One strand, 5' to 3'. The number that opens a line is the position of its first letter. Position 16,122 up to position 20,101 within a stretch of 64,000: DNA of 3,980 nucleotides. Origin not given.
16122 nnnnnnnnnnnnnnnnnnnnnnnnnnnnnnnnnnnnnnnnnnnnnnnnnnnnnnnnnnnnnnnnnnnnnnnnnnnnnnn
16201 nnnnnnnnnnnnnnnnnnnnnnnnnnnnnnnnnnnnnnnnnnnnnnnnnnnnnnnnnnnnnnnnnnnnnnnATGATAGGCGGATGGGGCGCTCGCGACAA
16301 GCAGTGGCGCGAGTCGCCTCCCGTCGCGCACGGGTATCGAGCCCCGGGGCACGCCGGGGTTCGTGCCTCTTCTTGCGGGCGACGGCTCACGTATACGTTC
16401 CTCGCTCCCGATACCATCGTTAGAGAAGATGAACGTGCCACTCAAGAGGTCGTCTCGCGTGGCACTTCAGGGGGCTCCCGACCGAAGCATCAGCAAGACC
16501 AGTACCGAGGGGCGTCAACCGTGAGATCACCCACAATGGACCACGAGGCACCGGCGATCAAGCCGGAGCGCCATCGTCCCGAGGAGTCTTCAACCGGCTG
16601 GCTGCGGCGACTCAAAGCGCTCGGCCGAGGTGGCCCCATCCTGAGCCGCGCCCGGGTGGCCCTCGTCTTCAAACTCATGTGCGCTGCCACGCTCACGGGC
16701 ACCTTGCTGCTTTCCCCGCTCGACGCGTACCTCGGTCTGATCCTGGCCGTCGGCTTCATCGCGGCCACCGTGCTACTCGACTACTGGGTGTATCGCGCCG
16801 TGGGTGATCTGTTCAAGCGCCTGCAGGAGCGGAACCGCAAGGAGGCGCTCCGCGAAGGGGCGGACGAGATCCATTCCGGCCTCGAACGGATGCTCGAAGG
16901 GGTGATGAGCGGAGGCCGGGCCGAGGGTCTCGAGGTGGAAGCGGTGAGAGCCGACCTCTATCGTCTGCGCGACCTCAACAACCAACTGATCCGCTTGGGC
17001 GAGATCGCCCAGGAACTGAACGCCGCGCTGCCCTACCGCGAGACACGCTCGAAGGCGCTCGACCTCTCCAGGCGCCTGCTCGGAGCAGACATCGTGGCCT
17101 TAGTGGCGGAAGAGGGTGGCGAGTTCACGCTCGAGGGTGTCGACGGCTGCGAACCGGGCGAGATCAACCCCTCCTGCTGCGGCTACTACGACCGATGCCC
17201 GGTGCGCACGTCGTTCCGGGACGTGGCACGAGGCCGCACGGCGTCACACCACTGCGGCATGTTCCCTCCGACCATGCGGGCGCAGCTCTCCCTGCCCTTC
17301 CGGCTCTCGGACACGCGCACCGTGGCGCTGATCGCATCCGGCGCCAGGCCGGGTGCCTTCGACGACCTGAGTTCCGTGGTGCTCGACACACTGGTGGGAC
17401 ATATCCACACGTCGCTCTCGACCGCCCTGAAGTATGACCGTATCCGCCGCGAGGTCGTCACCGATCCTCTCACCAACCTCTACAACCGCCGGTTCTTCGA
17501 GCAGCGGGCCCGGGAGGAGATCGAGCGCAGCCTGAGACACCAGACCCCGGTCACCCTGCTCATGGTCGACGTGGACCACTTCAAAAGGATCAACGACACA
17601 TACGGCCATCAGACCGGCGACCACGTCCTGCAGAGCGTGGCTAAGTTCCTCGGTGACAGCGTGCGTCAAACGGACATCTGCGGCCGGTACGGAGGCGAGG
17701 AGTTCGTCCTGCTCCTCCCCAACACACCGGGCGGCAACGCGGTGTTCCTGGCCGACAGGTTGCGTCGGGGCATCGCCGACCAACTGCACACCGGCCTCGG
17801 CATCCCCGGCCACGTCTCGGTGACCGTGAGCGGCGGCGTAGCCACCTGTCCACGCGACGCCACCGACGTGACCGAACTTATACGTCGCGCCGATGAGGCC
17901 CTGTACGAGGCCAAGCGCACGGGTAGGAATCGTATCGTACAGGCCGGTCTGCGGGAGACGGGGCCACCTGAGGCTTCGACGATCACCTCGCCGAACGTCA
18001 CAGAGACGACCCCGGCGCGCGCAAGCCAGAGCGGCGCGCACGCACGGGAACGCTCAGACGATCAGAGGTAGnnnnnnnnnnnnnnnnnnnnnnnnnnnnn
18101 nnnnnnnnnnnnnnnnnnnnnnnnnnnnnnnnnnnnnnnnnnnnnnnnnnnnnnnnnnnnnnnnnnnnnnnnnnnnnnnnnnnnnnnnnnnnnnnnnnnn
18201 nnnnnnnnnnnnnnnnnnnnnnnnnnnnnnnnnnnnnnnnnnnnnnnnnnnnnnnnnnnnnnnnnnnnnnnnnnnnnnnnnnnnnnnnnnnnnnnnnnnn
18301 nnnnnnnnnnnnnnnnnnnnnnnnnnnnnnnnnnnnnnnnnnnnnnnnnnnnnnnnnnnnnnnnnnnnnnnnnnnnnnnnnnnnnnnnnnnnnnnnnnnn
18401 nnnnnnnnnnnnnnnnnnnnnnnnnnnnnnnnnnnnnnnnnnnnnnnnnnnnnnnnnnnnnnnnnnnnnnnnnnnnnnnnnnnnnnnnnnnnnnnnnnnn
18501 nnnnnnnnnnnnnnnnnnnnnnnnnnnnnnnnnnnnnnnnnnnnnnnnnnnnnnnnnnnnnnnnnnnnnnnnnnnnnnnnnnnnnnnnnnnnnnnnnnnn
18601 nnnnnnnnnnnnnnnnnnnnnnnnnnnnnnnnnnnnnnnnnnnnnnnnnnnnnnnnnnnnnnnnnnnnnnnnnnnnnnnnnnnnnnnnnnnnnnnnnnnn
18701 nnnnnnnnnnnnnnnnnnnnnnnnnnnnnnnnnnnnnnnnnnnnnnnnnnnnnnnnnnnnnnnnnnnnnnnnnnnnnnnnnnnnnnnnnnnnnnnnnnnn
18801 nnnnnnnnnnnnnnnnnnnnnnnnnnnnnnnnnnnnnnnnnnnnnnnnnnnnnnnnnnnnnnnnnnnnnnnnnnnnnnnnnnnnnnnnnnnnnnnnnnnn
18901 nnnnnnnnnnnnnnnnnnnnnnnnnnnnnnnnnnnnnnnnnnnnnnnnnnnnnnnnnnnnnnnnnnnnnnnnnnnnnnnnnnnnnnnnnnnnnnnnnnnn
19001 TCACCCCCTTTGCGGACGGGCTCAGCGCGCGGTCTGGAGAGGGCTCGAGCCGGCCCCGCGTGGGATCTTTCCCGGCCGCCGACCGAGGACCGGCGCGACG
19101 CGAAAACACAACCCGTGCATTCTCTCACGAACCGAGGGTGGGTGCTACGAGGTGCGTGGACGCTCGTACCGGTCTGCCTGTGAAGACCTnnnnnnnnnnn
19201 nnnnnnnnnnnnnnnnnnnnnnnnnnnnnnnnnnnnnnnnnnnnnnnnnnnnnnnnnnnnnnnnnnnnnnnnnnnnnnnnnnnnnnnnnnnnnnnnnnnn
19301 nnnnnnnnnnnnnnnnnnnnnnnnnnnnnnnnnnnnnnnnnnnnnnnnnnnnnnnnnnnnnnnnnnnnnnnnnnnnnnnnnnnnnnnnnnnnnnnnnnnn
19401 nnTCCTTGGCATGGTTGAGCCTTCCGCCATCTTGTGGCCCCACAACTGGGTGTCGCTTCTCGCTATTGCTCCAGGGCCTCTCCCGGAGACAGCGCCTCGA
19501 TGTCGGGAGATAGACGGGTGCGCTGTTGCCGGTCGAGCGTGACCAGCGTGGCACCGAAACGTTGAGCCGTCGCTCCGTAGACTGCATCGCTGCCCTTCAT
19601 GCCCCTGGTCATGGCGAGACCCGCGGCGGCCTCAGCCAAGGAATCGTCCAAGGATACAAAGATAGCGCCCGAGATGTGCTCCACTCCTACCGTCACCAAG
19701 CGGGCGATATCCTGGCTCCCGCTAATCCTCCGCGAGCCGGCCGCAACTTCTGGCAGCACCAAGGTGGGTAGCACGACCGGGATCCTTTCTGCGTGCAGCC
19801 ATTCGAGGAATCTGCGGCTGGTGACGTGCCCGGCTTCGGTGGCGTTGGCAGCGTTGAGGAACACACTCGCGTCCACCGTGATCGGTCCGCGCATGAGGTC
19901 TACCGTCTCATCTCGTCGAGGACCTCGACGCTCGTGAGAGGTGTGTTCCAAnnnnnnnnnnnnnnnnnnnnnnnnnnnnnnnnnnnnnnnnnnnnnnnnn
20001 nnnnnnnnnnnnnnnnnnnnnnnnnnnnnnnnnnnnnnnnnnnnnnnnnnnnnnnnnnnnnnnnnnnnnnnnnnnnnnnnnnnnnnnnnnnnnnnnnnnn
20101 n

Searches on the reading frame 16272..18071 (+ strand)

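Call 41: search_protein_families(library=pfam, proteins=[window:16272-18071:+], max_evalue=0.00001)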
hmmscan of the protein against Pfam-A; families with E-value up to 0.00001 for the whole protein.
window:16272-18071:+ (599 aa): 1 family
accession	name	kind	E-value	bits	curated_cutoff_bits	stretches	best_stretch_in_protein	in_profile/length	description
PF00990.26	GGDEF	-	1.6e-50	171.5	23.8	1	396-554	2-161/161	Diguanylate cyclase, GGDEF domain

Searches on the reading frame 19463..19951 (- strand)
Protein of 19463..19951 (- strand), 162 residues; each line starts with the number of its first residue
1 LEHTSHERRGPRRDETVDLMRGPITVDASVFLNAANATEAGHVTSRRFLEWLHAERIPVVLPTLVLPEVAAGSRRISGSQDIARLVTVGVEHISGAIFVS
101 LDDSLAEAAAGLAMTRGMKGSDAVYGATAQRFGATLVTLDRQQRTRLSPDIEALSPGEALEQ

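Call 71: search_protein_families(library=pfam, proteins=[window:19463-19951:-], max_evalue=0.001)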
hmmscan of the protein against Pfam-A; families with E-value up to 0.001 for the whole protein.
window:19463-19951:- (162 aa): 1 family
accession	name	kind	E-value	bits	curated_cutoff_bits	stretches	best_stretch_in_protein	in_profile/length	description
PF01850.27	PIN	-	7.7e-12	46.3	23.6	1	24-144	1-115/120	PIN domain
